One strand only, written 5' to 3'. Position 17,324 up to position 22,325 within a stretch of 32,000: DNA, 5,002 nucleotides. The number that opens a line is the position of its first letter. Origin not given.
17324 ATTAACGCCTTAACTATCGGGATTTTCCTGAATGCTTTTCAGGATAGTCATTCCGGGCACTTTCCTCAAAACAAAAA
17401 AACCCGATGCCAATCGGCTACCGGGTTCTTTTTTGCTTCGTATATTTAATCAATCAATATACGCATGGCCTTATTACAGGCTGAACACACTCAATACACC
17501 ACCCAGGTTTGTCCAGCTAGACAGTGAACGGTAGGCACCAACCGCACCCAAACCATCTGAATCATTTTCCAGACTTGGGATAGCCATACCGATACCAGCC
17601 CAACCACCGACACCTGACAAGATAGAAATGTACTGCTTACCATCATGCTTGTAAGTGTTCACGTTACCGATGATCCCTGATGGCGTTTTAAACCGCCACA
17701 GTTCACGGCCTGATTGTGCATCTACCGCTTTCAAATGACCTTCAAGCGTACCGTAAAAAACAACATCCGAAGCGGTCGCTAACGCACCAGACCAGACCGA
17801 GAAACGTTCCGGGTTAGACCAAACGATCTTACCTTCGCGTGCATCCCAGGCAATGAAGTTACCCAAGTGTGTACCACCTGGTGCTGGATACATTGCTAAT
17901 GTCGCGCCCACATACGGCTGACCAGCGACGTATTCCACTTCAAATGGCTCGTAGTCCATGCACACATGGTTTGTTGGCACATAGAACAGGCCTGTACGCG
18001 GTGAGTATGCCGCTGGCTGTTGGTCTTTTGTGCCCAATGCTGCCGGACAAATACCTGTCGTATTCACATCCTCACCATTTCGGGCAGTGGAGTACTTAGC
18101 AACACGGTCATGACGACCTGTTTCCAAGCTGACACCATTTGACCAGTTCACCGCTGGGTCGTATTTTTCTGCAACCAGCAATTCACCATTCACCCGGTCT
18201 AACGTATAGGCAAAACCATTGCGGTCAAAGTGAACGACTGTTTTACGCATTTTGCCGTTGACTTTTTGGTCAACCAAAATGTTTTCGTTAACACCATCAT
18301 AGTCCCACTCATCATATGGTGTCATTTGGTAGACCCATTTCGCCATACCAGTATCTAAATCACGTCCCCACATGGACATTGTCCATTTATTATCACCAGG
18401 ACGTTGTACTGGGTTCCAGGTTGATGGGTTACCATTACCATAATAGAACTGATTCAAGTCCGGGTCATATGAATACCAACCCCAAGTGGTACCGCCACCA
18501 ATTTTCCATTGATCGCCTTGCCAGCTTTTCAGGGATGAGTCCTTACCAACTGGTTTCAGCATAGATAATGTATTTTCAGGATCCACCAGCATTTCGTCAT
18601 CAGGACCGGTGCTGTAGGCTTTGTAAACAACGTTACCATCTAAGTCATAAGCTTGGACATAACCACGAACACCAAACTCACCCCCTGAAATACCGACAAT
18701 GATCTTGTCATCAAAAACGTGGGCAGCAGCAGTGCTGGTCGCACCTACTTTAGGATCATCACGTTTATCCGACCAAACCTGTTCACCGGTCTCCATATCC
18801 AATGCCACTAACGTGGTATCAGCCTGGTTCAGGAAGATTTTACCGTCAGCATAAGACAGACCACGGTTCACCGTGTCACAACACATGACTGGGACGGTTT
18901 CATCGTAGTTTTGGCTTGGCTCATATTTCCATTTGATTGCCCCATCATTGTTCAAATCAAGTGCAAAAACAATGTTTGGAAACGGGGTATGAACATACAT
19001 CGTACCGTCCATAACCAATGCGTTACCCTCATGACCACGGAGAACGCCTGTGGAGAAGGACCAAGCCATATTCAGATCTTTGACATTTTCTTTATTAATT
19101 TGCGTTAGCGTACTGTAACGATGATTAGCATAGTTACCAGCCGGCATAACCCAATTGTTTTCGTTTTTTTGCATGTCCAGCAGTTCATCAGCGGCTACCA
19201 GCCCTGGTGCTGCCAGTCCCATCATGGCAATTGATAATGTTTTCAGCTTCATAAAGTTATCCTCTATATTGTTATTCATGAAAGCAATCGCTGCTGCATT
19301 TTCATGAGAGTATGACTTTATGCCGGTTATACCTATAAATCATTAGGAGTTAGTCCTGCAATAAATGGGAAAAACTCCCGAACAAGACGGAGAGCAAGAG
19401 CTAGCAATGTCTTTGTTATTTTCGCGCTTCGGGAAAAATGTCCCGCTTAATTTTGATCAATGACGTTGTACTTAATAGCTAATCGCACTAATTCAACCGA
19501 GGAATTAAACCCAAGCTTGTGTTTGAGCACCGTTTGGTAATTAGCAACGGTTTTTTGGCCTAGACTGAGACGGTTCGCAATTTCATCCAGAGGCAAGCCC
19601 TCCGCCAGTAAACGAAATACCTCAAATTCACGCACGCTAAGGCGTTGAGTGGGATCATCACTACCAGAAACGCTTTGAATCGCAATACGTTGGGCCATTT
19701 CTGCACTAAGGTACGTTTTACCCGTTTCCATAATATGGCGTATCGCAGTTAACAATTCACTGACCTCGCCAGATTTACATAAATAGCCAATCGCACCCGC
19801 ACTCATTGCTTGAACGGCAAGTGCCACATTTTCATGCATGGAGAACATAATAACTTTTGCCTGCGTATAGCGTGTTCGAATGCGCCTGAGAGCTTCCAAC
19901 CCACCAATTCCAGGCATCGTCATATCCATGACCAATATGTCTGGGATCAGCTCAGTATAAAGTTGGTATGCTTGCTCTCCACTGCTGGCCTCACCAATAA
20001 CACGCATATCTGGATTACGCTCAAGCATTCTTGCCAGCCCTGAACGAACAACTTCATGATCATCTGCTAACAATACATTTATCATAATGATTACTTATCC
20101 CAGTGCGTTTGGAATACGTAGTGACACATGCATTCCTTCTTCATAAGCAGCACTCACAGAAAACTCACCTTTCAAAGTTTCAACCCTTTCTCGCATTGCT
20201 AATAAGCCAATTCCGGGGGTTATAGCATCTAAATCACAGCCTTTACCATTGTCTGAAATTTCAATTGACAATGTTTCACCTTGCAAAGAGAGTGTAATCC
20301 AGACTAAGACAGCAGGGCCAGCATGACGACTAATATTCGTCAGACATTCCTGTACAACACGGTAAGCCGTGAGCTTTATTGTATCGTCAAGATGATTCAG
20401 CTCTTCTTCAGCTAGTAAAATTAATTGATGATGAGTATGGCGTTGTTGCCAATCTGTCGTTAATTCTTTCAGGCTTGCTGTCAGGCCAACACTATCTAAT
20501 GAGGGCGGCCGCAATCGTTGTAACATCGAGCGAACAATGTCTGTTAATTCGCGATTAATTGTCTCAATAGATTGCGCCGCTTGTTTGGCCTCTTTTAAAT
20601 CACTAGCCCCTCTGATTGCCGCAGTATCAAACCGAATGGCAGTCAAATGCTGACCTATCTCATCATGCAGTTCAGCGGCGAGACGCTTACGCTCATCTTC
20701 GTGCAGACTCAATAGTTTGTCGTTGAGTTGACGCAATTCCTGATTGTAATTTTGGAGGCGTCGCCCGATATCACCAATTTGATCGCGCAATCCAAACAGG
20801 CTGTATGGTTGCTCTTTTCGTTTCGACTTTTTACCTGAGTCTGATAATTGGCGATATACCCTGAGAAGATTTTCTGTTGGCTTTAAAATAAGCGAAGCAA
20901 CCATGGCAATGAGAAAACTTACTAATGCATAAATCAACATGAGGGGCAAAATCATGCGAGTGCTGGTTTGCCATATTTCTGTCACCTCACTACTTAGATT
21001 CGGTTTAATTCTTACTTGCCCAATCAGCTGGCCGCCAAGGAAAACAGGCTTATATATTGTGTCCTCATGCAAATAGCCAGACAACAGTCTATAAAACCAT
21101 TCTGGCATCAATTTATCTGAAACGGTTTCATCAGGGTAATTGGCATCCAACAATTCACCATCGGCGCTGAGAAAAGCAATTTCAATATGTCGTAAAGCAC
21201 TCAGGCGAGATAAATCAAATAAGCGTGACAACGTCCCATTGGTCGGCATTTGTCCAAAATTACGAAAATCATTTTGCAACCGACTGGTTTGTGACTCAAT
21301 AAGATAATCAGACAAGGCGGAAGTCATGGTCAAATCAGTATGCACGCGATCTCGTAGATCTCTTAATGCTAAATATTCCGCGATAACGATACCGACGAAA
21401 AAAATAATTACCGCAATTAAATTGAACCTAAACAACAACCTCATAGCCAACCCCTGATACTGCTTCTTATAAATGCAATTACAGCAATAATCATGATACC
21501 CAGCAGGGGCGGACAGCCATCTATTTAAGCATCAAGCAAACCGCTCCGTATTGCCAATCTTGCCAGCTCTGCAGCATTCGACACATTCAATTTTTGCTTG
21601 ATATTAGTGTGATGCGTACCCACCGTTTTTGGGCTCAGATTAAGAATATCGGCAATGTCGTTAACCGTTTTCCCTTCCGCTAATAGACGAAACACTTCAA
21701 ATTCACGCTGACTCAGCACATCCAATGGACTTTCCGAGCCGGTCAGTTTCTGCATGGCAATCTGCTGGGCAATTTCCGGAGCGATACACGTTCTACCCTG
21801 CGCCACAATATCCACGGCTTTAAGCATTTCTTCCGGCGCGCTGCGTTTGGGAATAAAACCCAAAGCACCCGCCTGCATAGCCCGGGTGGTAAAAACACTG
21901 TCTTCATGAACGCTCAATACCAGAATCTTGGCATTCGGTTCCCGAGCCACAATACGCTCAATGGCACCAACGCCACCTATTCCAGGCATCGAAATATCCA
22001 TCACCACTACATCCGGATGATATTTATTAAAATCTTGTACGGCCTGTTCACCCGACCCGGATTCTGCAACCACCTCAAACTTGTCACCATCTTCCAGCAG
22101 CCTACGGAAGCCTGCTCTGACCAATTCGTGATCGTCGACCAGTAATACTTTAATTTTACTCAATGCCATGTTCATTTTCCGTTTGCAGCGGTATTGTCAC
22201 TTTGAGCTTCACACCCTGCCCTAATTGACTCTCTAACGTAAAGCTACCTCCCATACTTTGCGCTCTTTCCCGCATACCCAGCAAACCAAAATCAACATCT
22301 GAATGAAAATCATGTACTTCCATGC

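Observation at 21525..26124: Five-gene translationally coupled operon: BepA-like protease, SoxY, SoxZ, PAS histidine kinase and LuxR regulator, next to xoxF/pqq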

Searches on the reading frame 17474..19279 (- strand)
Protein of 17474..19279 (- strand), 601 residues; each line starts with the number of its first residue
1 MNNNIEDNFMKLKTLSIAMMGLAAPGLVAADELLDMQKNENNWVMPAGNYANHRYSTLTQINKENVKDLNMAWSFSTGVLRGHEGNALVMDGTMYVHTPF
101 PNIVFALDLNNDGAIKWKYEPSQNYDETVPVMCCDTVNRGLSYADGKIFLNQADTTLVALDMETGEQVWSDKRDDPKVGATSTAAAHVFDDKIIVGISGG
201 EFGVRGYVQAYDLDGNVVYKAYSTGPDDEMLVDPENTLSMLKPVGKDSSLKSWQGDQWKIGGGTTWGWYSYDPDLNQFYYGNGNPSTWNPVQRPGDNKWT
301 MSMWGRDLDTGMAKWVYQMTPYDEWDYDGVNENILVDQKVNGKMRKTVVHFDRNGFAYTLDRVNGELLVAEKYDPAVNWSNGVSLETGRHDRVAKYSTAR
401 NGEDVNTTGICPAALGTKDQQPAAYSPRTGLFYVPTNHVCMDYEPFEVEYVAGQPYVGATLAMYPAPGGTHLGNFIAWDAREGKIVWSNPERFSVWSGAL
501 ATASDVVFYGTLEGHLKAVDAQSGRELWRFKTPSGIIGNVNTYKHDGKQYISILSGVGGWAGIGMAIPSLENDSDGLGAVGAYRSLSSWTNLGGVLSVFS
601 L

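Call 5: search_protein_families(library=ncbifam, proteins=[window:17474-19279:-], max_evalue=0.001)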
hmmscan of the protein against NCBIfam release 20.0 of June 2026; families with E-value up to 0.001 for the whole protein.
window:17474-19279:- (601 aa): 6 families
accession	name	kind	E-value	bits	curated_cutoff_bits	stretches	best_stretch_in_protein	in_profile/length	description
TIGR03075.1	PQQ_enz_alc_DH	subfamily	2.8e-218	725.8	480.05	1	28-559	6-530/530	PQQ-dependent dehydrogenase, methanol/ethanol family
TIGR04528.1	acido_non_PQQ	subfamily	8.2e-88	295.3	650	1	40-556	3-485/493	acido-empty-quinoprotein group A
TIGR03074.1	PQQ_membr_DH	subfamily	1.1e-42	145.9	832.65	3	254-372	384-505/783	membrane-bound PQQ-dependent dehydrogenase, glucose/quinate/shikimate family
TIGR03300.1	assembly_YfgL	equivalog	3.6e-16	58.8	285.2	2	473-535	75-136/377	outer membrane protein assembly factor BamB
NF008351.0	PRK11138.1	equivalog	5.2e-10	38.4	423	1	102-200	79-170/394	outer membrane protein assembly factor BamB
NF053615.1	SerThrKinAfsKStmc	equivalog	1.2e-05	24.2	1300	0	469-541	536-611/809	protein serine/threonine kinase AfsK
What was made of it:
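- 17474..19279 (-): xoxF-type PQQ methanol/ethanol dehydrogenase. TIGR03075 725.8 bits (call 5).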

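Call 6: search_protein_families(library=pfam, proteins=[window:17474-19279:-], max_evalue=0.001)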
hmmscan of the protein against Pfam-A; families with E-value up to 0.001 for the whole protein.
window:17474-19279:- (601 aa): 3 families
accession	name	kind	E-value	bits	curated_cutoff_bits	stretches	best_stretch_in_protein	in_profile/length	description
PF01011.28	PQQ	-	1.8e-51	176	26.7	2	43-369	1-336/595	Glucose/ethanol/alcohol dehydrogenase, beta-propeller domain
PF13360.13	PQQ_2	-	8.8e-19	68.5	27.6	2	73-217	17-140/233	Outer membrane protein assembly factor BamB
PF13570.13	Beta-prop_ACSF4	-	3.7e-09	36.9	133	1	469-543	109-184/329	Beta-alanine-activating enzyme, beta-propeller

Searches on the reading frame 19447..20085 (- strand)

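Call 5: search_protein_families(library=ncbifam, proteins=[window:19447-20085:-], max_evalue=0.001)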
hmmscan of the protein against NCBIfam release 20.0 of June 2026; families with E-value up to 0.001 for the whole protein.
window:19447-20085:- (212 aa): 90 families (the best 25 are shown)
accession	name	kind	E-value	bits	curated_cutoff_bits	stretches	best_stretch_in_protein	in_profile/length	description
NF007018.1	PRK09483.1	equivalog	3e-56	190.5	280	1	1-211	1-211/217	UvrY/SirA/GacA family response regulator transcription factor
NF052445.1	RespRegMctR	equivalog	6.7e-42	143.2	300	1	2-207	2-203/205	two-component system response regulator MctR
NF011896.0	PRK15369.1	equivalog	6.5e-40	137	242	1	2-208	4-209/211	two component system response regulator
NF007935.0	PRK10651.1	equivalog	2.9e-38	131.2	250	1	3-199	8-206/216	two-component system response regulator NarL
NF007685.0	PRK10360.1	equivalog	4.5e-35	121.2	258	1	1-201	1-190/196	response regulator transcription factor UhpA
NF047785.1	respo_reg_MadR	equivalog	1.9e-34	118.8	300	1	2-209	1-209/209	MadR family response regulator transcription factor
NF007708.0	PRK10403.1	equivalog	4.8e-29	101.3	343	1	3-198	8-203/215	nitrate/nitrite response regulator protein NarP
NF007403.0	PRK09935.1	equivalog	7.1e-29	100.9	271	1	3-209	5-210/210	fimbria biosynthesis transcriptional regulator FimZ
NF007419.0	PRK09958.1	equivalog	4.5e-27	95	251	1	3-205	2-200/204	acid-sensing system DNA-binding response regulator EvgA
NF006900.1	PRK09390.1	equivalog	5e-24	84.9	255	1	3-206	6-200/203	response regulator FixJ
NF001965.0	PRK00742.1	subfamily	3.3e-23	82.4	293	1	2-125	4-130/357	chemotaxis-specific protein-glutamate methyltransferase CheB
NF008098.0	PRK10840.1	equivalog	4.4e-23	81.9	235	1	2-200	4-202/216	response regulator transcription factor RcsB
NF041830.1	RR_TF_ErdR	exception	3.7e-22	79.1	390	1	3-195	3-197/213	response regulator transcription factor ErdR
NF009206.0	PRK12555.1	subfamily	2.6e-19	69.4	342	1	2-102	1-102/340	chemotaxis-specific protein-glutamate methyltransferase CheB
NF041367.1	CheY_Halo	equivalog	4e-19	69.1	200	1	4-118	1-113/114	chemotaxis protein CheY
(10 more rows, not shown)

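Call 6: search_protein_families(library=pfam, proteins=[window:19447-20085:-], max_evalue=0.001)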
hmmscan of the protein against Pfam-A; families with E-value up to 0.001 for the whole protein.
window:19447-20085:- (212 aa): 2 families
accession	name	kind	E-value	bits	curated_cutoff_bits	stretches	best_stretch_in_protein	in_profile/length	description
PF00072.30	Response_reg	-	7.5e-29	100.6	30.2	1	4-116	1-111/111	Response regulator receiver domain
PF00196.25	GerE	-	1e-12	47.9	23.5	1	148-203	2-57/57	Bacterial regulatory proteins, luxR family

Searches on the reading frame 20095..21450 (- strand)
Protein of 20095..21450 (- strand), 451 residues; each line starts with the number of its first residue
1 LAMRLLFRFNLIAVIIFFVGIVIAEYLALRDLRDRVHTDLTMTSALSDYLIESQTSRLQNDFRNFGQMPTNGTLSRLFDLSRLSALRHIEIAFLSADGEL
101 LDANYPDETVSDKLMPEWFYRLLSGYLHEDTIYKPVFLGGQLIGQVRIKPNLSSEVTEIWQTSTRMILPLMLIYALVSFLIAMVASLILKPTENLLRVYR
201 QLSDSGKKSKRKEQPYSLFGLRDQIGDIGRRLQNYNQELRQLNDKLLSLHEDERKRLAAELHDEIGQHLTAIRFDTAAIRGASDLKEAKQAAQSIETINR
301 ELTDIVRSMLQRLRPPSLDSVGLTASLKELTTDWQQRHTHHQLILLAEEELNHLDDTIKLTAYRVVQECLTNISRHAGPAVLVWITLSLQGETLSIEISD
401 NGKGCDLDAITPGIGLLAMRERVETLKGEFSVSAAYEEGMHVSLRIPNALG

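Call 5: search_protein_families(library=ncbifam, proteins=[window:20095-21450:-], max_evalue=0.001)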
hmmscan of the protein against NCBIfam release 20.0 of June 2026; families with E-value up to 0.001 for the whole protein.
window:20095-21450:- (451 aa): 11 families
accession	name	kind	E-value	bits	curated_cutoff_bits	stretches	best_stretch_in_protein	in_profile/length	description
NF008649.0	PRK11644.1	equivalog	5.2e-45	154.1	408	1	227-448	277-496/499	signal transduction histidine-protein kinase/phosphatase UhpB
NF052443.1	SensHisKinMctS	equivalog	4.9e-35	120.7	700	1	236-448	233-448/457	two-component system sensor histidine kinase MctS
NF052531.1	Strep_LiaS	equivalog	7e-23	81.4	450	1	156-447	35-326/328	envelope stress sensor histidine kinase LiaS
NF008184.0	PRK10935.1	equivalog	1.3e-16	60.3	553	1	236-448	349-559/565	nitrate/nitrite two-component system sensor histidine kinase NarQ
NF007896.0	PRK10600.1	equivalog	9.1e-14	51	578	1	251-444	388-581/598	nitrate/nitrite two-component system sensor histidine kinase NarX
NF047786.1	his_kin_MadS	equivalog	3.5e-13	49.4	500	1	231-447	203-434/434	MadS family sensor histidine kinase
NF047322.1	HK_morpho_MacS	equivalog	8.7e-13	48.2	300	1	225-447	156-367/367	MacS family sensor histidine kinase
NF008312.0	PRK11100.1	equivalog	1.6e-07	30.5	356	1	134-405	152-413/477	two-component system sensor histidine kinase CreC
NF007423.1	PRK09966.1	equivalog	0.00021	20.3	325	1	115-247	102-236/390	diguanylate cyclase DgcN/YfiN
NF051872.1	HisKinPhyk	equivalog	0.00052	18.7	750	1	367-445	455-535/537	sensor histidine kinase PhyK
NF041210.1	his_kin_PieS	equivalog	0.00096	18.2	850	0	133-310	136-307/474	two component system sensor histidine kinase PieS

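Call 6: search_protein_families(library=pfam, proteins=[window:20095-21450:-], max_evalue=0.001)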
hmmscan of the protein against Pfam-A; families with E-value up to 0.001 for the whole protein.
window:20095-21450:- (451 aa): 2 families
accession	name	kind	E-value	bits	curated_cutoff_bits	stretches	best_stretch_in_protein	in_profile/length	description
PF07730.19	HisKA_3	-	1.4e-13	51.6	24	1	253-318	1-68/68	Histidine kinase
PF02518.31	HATPase_c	-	8.5e-11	42.7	26.4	1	361-448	5-109/111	Histidine kinase-, DNA gyrase B-, and HSP90-like ATPase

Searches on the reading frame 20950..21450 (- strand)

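Call 36: search_protein_families(library=pfam, proteins=[window:20950-21450:-], max_evalue=1)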
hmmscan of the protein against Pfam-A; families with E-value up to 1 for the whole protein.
window:20950-21450:- (167 aa): 2 families
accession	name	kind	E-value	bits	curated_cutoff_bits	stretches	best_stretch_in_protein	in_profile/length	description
PF17152.10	CHASE8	-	0.017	15.8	27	1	80-148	36-101/102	Periplasmic sensor domain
PF16448.10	LapD_MoxY_N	-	0.084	13.2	25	1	91-160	59-124/124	LapD/MoxY periplasmic domain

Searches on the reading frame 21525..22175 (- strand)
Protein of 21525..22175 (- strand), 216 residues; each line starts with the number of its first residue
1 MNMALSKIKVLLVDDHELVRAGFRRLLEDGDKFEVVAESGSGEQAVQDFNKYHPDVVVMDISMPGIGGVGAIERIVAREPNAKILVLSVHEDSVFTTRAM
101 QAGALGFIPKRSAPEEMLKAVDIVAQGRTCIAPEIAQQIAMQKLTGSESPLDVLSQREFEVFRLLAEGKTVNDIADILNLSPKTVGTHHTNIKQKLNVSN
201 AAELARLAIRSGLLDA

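Call 5: search_protein_families(library=ncbifam, proteins=[window:21525-22175:-], max_evalue=0.001)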
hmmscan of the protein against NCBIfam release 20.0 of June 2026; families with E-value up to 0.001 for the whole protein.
window:21525-22175:- (216 aa): 95 families (the best 25 are shown)
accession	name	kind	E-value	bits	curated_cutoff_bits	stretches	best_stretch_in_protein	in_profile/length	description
NF007018.1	PRK09483.1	equivalog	3.4e-65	219.7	280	1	8-216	2-211/217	UvrY/SirA/GacA family response regulator transcription factor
NF052445.1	RespRegMctR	equivalog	7.4e-51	172.5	300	1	7-213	1-204/205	two-component system response regulator MctR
NF011896.0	PRK15369.1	equivalog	4.1e-47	160.5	242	1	7-213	3-209/211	two component system response regulator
NF007685.0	PRK10360.1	equivalog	7.2e-42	143.4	258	1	8-207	2-191/196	response regulator transcription factor UhpA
NF007708.0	PRK10403.1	equivalog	2.6e-38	131.6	343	1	7-200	6-200/215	nitrate/nitrite response regulator protein NarP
NF047785.1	respo_reg_MadR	equivalog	1.6e-36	125.7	300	1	8-214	1-209/209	MadR family response regulator transcription factor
NF007419.0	PRK09958.1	equivalog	6.8e-36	123.8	251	1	10-210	3-200/204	acid-sensing system DNA-binding response regulator EvgA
NF007935.0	PRK10651.1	equivalog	6.4e-35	120.3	250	1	7-205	6-207/216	two-component system response regulator NarL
NF007403.0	PRK09935.1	equivalog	2.7e-34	118.6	271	1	9-208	5-204/210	fimbria biosynthesis transcriptional regulator FimZ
NF006900.1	PRK09390.1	equivalog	9.2e-26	90.6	255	1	7-212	4-201/203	response regulator FixJ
NF001965.0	PRK00742.1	subfamily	1.3e-25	90.4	293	1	6-116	2-115/357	chemotaxis-specific protein-glutamate methyltransferase CheB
NF008098.0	PRK10840.1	equivalog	2.4e-23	82.7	235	1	6-204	2-201/216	response regulator transcription factor RcsB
NF041830.1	RR_TF_ErdR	exception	2e-22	80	390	1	9-205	3-202/213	response regulator transcription factor ErdR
NF009206.0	PRK12555.1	subfamily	4.2e-20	72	342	1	8-117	1-113/340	chemotaxis-specific protein-glutamate methyltransferase CheB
NF041367.1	CheY_Halo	equivalog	1.2e-19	70.8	200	1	10-123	1-112/114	chemotaxis protein CheY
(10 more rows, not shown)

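Call 6: search_protein_families(library=pfam, proteins=[window:21525-22175:-], max_evalue=0.001)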
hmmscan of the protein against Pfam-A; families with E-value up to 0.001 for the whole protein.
window:21525-22175:- (216 aa): 7 families
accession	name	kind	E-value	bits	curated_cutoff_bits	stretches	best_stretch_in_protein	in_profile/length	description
PF00072.30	Response_reg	-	1.3e-28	99.9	30.2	1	10-121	1-110/111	Response regulator receiver domain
PF00196.25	GerE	-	3.9e-21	74.9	23.5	1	152-208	1-57/57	Bacterial regulatory proteins, luxR family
PF08281.18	Sigma70_r4_2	-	2.9e-06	27.3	25.7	1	151-196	8-54/54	Sigma-70, region 4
PF02796.21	HTH_7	-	6.5e-05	23.4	23.8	1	160-185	13-38/45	Helix-turn-helix domain of resolvase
PF13384.12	HTH_23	-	0.0004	20.6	24.6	0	156-185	5-34/50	Homeodomain-like domain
PF13542.12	HTH_Tnp_ISL3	-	0.00074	19.4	27.4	0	160-185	19-43/51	Helix-turn-helix domain of transposase family ISL3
PF14493.12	HTH_40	-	0.0008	20.1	27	0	161-193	5-37/89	Helix-turn-helix domain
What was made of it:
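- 21525..22169 (-): RR1: NarL/LuxR-type response regulator. Response_reg plus GerE (call 6).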
